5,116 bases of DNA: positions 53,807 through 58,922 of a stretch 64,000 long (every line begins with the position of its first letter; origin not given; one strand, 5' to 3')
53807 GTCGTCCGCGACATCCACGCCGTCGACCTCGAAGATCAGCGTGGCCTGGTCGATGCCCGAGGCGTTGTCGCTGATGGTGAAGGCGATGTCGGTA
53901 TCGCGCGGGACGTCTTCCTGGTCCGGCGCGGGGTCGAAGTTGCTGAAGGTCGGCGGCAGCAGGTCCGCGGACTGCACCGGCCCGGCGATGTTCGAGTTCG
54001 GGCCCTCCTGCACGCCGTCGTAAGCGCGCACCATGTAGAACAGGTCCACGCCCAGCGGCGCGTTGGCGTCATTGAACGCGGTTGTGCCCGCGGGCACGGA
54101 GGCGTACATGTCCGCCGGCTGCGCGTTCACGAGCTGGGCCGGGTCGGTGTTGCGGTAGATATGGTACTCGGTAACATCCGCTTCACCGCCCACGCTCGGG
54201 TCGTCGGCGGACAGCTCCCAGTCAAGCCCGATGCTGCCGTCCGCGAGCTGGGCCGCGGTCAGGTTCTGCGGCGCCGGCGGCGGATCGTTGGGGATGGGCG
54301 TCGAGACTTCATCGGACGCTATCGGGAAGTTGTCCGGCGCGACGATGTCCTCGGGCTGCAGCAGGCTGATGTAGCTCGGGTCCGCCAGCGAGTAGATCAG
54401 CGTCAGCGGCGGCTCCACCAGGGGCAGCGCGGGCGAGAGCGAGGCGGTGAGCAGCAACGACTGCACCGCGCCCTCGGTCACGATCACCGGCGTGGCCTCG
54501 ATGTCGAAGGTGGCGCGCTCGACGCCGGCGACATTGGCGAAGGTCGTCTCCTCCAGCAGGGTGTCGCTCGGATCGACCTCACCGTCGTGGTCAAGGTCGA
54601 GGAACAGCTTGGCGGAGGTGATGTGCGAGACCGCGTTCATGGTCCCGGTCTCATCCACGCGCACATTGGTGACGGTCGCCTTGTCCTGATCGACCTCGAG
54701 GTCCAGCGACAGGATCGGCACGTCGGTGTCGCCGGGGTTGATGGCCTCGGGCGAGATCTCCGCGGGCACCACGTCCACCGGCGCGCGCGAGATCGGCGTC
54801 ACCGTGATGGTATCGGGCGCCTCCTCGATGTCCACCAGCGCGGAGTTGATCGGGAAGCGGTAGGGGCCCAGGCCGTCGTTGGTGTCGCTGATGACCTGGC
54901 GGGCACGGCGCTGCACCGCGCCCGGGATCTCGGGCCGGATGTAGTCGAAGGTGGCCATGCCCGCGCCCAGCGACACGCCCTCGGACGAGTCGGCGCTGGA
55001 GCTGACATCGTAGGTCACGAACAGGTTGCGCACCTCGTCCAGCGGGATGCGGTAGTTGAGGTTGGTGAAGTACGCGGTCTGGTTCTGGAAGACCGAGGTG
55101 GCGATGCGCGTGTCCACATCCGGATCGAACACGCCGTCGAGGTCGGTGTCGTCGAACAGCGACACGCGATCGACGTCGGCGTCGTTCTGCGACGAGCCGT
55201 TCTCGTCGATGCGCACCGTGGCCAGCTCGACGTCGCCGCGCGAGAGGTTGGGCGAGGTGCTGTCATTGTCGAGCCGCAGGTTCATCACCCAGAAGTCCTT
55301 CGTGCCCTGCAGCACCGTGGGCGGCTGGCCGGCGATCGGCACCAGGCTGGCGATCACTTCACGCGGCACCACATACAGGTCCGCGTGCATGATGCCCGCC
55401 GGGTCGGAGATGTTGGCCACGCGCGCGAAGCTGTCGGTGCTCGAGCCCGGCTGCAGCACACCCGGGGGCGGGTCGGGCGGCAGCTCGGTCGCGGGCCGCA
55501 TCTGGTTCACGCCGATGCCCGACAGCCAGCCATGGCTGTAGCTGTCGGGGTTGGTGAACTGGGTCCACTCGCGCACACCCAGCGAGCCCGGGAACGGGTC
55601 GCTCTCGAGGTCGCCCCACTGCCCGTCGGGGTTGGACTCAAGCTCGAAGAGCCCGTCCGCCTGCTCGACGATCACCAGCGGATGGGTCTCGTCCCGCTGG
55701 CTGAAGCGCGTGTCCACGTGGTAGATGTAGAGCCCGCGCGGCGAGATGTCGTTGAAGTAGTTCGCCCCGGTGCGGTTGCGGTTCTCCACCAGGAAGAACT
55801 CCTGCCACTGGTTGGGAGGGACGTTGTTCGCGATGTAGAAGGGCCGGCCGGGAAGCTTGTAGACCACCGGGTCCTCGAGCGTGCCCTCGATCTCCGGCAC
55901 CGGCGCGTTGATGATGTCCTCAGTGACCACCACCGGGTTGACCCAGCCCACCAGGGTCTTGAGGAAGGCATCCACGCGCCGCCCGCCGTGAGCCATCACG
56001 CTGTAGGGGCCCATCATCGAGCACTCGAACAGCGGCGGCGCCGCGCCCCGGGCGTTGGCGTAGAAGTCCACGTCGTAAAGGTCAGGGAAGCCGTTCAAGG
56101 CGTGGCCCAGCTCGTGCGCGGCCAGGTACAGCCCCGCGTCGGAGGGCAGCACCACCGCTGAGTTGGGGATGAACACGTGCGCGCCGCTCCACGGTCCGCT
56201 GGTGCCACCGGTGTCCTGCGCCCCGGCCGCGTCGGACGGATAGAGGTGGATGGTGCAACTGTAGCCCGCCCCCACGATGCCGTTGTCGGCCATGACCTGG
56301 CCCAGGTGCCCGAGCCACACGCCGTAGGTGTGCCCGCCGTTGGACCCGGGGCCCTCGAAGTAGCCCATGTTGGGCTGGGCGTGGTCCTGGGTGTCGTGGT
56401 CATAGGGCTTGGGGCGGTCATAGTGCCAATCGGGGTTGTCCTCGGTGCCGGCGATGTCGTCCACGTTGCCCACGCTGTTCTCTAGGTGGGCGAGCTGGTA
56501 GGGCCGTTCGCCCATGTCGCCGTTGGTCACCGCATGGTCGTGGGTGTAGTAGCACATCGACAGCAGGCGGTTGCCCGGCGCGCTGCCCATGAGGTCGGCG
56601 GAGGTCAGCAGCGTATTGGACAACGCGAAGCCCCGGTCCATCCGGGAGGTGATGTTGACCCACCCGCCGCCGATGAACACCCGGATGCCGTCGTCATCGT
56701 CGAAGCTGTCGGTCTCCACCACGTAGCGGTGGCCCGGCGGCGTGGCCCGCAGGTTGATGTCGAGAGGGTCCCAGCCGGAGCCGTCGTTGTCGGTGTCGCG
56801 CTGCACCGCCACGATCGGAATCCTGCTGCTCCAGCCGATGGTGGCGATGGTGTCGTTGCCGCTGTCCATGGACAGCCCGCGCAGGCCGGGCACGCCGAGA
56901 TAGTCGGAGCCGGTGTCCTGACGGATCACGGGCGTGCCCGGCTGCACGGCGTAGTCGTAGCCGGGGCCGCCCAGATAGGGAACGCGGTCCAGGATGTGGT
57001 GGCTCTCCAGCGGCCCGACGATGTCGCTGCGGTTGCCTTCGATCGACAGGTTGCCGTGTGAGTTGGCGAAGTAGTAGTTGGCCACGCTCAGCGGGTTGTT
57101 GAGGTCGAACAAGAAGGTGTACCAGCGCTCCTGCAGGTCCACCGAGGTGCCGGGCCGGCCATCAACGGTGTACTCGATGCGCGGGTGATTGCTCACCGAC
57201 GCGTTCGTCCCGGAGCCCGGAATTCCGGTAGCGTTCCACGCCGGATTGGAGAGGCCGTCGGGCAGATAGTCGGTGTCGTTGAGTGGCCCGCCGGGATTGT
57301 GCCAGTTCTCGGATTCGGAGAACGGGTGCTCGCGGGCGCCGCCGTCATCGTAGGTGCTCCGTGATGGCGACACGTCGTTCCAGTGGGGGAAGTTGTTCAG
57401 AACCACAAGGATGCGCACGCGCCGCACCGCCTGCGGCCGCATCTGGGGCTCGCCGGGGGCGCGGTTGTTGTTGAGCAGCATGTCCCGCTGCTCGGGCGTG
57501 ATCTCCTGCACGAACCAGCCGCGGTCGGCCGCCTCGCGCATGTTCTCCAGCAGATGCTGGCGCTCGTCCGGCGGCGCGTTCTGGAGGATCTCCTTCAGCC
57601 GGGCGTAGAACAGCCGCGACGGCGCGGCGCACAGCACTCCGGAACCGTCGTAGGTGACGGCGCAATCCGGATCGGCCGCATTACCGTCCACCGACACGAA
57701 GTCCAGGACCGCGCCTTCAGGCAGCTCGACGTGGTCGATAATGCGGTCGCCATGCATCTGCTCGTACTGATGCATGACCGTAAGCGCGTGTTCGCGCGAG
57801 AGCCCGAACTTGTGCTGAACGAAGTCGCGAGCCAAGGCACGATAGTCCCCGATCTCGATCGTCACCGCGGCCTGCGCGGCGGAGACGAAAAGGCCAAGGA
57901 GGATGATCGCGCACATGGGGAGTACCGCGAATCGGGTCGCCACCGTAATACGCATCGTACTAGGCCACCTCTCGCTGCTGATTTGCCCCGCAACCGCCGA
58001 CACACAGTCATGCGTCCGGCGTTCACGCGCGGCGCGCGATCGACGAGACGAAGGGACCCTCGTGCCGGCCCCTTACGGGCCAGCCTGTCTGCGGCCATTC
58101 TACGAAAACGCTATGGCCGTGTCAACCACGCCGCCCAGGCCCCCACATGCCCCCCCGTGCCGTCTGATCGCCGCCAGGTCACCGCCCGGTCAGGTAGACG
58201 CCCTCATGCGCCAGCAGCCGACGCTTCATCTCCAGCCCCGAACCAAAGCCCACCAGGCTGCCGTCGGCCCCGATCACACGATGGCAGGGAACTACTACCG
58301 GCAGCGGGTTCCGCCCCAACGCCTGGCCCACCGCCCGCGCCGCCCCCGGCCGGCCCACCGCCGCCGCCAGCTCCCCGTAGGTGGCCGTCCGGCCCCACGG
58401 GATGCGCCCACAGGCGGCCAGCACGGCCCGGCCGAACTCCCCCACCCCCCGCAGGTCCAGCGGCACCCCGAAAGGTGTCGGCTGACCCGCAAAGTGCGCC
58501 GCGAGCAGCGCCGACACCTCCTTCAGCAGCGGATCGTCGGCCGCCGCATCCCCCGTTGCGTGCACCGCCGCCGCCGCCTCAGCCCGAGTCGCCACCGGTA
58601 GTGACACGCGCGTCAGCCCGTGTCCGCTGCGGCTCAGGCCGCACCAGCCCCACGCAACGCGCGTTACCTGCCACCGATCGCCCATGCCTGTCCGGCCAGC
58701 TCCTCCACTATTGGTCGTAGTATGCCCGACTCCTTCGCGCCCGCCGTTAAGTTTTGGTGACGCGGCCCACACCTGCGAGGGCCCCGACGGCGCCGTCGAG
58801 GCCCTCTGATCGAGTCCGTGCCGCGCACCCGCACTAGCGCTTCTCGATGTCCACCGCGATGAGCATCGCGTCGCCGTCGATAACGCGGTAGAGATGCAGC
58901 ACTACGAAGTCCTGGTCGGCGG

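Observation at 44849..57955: Tandem giant secreted proteases with different catalytic heads on a shared paralogous stalk-and-anchor module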

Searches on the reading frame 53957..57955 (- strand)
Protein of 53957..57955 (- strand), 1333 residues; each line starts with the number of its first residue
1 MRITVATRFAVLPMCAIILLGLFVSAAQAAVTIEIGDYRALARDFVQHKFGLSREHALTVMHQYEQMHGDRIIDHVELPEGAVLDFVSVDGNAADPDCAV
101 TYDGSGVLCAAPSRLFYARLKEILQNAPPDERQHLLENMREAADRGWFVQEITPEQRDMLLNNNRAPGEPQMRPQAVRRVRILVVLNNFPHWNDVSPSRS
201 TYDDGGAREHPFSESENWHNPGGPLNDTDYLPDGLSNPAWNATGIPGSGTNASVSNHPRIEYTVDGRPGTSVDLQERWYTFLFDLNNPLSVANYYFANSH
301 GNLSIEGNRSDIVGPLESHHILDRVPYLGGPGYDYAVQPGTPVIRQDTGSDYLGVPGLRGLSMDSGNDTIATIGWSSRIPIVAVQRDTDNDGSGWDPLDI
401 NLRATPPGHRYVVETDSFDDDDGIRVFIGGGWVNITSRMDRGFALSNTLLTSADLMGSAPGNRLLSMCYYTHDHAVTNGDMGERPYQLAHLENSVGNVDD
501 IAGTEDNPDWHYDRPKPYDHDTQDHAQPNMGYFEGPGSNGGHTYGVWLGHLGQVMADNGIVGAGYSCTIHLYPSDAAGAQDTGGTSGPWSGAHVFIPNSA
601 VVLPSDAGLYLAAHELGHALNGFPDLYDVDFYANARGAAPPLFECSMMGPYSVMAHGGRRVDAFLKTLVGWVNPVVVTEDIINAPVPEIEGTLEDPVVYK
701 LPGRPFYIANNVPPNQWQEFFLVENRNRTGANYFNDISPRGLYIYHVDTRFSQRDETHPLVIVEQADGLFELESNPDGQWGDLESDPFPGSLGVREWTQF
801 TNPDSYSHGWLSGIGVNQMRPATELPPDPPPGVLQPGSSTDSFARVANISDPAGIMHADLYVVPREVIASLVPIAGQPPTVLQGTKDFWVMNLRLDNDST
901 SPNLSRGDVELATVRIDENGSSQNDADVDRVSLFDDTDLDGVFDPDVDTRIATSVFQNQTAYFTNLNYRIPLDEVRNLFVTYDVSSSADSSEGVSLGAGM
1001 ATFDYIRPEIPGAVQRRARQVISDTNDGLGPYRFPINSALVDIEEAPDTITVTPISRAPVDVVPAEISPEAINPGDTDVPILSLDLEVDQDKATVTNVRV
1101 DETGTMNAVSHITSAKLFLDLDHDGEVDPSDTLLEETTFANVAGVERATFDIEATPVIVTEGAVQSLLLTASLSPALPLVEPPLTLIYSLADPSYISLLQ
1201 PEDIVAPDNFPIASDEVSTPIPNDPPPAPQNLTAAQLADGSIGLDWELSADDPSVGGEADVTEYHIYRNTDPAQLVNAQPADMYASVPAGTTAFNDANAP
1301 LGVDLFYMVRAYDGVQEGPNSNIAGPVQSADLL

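Call 7: search_protein_families(library=pfam, proteins=[window:53957-57955:-], max_evalue=10)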
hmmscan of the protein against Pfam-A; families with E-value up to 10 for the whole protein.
seq(1333 aa): 1 family
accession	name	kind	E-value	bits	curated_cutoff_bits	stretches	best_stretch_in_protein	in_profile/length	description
PF05547.17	Peptidase_M6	-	0.03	14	22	1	599-633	216-249/294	Immune inhibitor A peptidase M6, catalytic domain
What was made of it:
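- On Peptidase M6 (immune inhibitor A; PF05547 / TIGR03296): PF05547 scores 14 bits against a 22-bit cutoff (E 0.03, call 7).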

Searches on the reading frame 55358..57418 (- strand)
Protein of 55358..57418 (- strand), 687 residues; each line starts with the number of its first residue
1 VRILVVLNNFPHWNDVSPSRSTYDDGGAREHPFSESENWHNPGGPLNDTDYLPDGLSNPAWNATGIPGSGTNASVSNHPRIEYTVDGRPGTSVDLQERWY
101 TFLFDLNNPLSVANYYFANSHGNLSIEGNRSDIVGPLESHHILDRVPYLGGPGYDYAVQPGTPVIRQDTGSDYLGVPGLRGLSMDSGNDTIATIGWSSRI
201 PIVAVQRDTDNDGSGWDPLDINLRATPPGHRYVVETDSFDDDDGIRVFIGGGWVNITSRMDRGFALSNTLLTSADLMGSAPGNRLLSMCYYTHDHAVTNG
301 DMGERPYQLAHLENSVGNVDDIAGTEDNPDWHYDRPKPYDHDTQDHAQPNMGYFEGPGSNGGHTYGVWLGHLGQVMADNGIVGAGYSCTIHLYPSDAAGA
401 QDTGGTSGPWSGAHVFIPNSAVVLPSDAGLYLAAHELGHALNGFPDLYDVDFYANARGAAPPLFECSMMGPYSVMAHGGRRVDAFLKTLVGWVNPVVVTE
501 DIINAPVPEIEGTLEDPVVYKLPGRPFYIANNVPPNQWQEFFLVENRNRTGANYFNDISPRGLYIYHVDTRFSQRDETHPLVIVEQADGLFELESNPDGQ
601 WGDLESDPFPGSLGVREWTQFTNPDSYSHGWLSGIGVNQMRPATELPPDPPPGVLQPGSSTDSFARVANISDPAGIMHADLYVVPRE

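Call 35: search_protein_representatives(protein=window:55358-57418:-)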
Query: 687 residues. Proteins with E-value up to 0.001 (for the whole library): 448; up to 1e-10: 152; up to 1e-30: 34. The best 150 are listed.
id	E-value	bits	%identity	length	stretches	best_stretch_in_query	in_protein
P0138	1.8e-259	880.1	62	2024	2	1-687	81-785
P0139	2.4e-257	873.1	63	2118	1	1-687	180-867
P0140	3.3e-135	469.2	46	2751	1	2-687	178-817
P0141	2.2e-111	390.5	50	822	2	224-621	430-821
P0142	2.8e-100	353.8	45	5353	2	280-687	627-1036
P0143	3.0e-91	323.9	43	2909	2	260-687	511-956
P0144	4.5e-91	323.3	47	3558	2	283-687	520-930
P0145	7.4e-89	316.0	46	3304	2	274-687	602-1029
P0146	5.9e-84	299.8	45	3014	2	260-687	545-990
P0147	9.4e-82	292.5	42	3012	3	264-529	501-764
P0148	5.1e-81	290.1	46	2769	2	267-687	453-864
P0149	1.9e-79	284.9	42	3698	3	274-530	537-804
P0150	1.4e-77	278.7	41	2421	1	1-687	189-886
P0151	2.4e-75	271.3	44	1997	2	272-687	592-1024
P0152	1.1e-74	269.2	42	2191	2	272-687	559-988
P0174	1.2e-20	90.5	34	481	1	351-636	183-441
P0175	7.1e-20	87.9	41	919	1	432-630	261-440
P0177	1.1e-19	87.3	42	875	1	421-629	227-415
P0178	4.4e-19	85.3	39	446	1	423-630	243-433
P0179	1.0e-18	84.1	42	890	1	419-635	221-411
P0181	1.3e-18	83.8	41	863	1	427-639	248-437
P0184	4.1e-17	78.8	38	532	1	412-633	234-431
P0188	3.6e-16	75.7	39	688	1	425-640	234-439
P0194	2.8e-15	72.8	37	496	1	420-641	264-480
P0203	8.6e-15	71.1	34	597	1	424-628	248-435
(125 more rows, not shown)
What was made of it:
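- Checked: The ATG at 57955 fits homolog P0139, whose residues 180-867 align with pB 180-866 (call 35).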

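Call 37: search_protein_families(library=pfam, proteins=[P0174, P0175, P0177, P0178, P0179, P0181, P0184, P0188, P0194, P0203], max_evalue=0.001)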
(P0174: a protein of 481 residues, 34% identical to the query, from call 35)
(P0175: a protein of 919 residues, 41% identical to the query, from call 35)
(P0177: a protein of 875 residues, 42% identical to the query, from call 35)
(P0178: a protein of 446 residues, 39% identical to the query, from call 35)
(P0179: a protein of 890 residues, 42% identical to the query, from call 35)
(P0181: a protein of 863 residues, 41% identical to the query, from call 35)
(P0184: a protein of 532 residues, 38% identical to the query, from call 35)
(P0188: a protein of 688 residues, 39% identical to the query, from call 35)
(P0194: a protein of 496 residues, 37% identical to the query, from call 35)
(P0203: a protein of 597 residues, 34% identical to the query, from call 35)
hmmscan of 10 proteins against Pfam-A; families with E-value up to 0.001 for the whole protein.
P0174 (481 aa): 1 family
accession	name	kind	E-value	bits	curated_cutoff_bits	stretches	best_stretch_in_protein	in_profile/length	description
PF05547.17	Peptidase_M6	-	2e-23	83.5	22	1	83-307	15-283/294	Immune inhibitor A peptidase M6, catalytic domain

P0175 (919 aa): 4 families
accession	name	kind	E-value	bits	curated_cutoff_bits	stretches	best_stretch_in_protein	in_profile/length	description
PF05547.17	Peptidase_M6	-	2.5e-24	86.5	22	1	120-316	67-293/294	Immune inhibitor A peptidase M6, catalytic domain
PF13860.13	FlgD_ig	-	1.3e-14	54.3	27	1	842-907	9-76/79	FlgD Ig-like domain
PF18962.6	Por_Secre_tail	-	1.2e-06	29.1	27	1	835-916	2-74/75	Secretion system C-terminal sorting domain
PF13585.12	CHU_C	-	0.00023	21.7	27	1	851-913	24-80/86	CHU_C Type IX secretion signal domain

P0177 (875 aa): 2 families
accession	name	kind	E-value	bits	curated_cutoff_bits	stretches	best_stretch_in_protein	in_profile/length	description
PF05547.17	Peptidase_M6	-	1.4e-27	97.1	22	1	110-289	68-282/294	Immune inhibitor A peptidase M6, catalytic domain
PF18962.6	Por_Secre_tail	-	1.2e-05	25.9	27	1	798-872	3-74/75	Secretion system C-terminal sorting domain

P0178 (446 aa): 1 family
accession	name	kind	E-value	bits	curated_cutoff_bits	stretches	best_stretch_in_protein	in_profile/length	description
PF05547.17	Peptidase_M6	-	7.4e-33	114.5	22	1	90-309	14-285/294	Immune inhibitor A peptidase M6, catalytic domain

P0179 (890 aa): 3 families
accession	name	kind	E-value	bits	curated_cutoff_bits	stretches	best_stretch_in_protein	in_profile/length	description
PF07705.17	CARDB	-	1.4e-25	89.8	22.7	3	561-662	8-97/101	CARDB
PF18962.6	Por_Secre_tail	-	2.2e-09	37.9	27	1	812-887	2-74/75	Secretion system C-terminal sorting domain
PF05547.17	Peptidase_M6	-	2.3e-09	37.4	22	1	110-269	68-264/294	Immune inhibitor A peptidase M6, catalytic domain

P0181 (863 aa): 2 families
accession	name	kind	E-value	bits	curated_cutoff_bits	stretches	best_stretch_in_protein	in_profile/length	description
PF05547.17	Peptidase_M6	-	1.5e-24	87.2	22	1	108-302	52-283/294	Immune inhibitor A peptidase M6, catalytic domain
PF00404.24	Dockerin_1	-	2.9e-07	31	22.9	1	795-850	1-56/57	Dockerin type I domain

P0184 (532 aa): 3 families
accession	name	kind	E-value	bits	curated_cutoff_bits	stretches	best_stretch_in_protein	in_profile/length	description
PF05547.17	Peptidase_M6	-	1.1e-26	94.2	22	1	105-307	45-284/294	Immune inhibitor A peptidase M6, catalytic domain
PF01471.23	PG_binding_1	-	2.2e-21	76.2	23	1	470-526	1-57/57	Putative peptidoglycan binding domain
PF09374.15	PG_binding_3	-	0.00031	21.3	24.6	0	473-505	2-33/76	Predicted Peptidoglycan domain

P0188 (688 aa): 3 families
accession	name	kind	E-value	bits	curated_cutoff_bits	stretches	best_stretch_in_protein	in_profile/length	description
PF05547.17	Peptidase_M6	-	2.1e-19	70.4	22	1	97-297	62-283/294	Immune inhibitor A peptidase M6, catalytic domain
PF18962.6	Por_Secre_tail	-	5.3e-09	36.7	27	1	609-684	1-73/75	Secretion system C-terminal sorting domain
PF13860.13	FlgD_ig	-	0.00081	19.8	27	0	619-676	11-76/79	FlgD Ig-like domain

P0194 (496 aa): 1 family
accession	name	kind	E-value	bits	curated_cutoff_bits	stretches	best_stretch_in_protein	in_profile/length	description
PF05547.17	Peptidase_M6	-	1.8e-17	64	22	1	112-330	42-282/294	Immune inhibitor A peptidase M6, catalytic domain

P0203 (597 aa): 1 family
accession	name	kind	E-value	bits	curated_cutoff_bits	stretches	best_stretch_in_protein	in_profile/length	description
PF05547.17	Peptidase_M6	-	7.9e-21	75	22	1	80-313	25-286/294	Immune inhibitor A peptidase M6, catalytic domain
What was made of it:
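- On Peptidase M6 (immune inhibitor A; PF05547 / TIGR03296): 10 of 10 tested carry PF05547 at 37-114 bits (calls 35, 37).
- Checked: M6: an exhaustive phmmer search reaches 400-1000-aa proteins, and 10 of 10 tested carry PF05547 (calls 35, 37).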

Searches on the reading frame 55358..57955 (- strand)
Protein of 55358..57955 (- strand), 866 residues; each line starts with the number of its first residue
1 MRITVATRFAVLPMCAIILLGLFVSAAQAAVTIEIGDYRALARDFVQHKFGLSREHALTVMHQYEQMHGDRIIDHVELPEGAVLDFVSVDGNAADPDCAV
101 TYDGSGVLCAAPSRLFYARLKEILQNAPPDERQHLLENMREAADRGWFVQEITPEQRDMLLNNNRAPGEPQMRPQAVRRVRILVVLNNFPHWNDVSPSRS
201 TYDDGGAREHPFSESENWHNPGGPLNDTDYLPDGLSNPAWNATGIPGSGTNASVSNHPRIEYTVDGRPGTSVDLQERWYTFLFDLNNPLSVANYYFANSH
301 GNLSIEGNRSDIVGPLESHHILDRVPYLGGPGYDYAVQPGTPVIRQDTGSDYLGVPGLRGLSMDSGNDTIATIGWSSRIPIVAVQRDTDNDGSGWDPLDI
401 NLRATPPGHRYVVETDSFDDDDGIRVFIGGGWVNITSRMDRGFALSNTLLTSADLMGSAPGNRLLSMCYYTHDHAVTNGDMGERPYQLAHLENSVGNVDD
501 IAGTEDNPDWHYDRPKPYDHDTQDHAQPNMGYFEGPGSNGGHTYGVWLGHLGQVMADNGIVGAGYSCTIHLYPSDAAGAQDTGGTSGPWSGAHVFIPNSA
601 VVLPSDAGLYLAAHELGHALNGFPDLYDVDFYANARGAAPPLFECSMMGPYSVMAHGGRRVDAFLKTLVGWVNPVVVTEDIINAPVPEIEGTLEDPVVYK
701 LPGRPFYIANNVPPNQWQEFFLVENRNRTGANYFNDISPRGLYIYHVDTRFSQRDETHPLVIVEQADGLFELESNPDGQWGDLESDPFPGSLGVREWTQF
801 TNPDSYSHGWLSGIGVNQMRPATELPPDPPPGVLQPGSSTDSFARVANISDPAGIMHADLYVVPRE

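Call 12: search_solved_structures(query=window:55358-57436:-, max_evalue=1, show_alignments=2)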
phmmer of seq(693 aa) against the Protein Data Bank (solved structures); distinct sequences matched with E-value up to 1: 0.
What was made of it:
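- On Peptidase M6 (immune inhibitor A; PF05547 / TIGR03296): There is no PDB sequence hit (call 12).
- Closest known: Immune inhibitor A. Different: It has no PDB sequence hit (call 12).
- Tried and rejected: No hits (call 12).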

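Call 16: find_homologous_proteins(query=window:55358-57955:-, max_evalue=0.001)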
Query seq(866 aa) (866 aa): 3 proteins with E <= 0.001 among 8000 candidates.
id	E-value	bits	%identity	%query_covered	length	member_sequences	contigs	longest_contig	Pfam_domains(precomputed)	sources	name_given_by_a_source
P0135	0.0e+0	1065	60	97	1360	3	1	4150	-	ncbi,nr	ncbi:MAG: hypothetical protein GX131_19005, partial [candidate division WS1 bacterium]|nr:hypothetic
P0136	2.6e-214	733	52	79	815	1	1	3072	-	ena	-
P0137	2.3e-191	657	54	71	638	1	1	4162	-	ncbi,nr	ncbi:MAG: hypothetical protein J7M38_14710, partial [Armatimonadetes bacterium]|nr:hypothetical prot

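Call 21: search_protein_families(library=pfam, proteins=[P0135, P0136, P0137], max_evalue=0.01)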
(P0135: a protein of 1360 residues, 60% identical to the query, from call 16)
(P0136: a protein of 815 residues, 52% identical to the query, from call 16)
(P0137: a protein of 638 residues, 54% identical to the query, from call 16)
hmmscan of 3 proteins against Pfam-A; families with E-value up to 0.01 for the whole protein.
P0135 (1360 aa): 0 families

P0136 (815 aa): 1 family
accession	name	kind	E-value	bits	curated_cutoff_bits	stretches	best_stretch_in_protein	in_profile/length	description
PF13688.12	Reprolysin_5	-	0.0068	17.1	27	0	647-691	131-156/196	Metallo-peptidase family M12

P0137 (638 aa): 0 families

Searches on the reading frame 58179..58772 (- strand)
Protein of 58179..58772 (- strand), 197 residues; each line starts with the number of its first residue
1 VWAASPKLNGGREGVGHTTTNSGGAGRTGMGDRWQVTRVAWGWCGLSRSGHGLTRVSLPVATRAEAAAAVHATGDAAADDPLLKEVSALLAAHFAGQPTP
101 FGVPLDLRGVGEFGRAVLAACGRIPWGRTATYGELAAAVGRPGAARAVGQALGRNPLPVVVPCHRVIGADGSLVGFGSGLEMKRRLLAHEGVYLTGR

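Call 10: search_protein_families(library=pfam, proteins=[window:58179-58772:-], max_evalue=0.001)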
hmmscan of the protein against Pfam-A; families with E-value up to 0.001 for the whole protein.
window:58179-58772:- (197 aa): 2 families
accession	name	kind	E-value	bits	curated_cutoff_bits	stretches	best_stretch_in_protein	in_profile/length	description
PF01035.26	DNA_binding_1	-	1.9e-33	114.6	27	1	112-192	1-81/81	6-O-methylguanine DNA methyltransferase, DNA binding domain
PF02870.21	Methyltransf_1N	-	0.00024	22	21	1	41-107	10-71/71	6-O-methylguanine DNA methyltransferase, ribonuclease-like domain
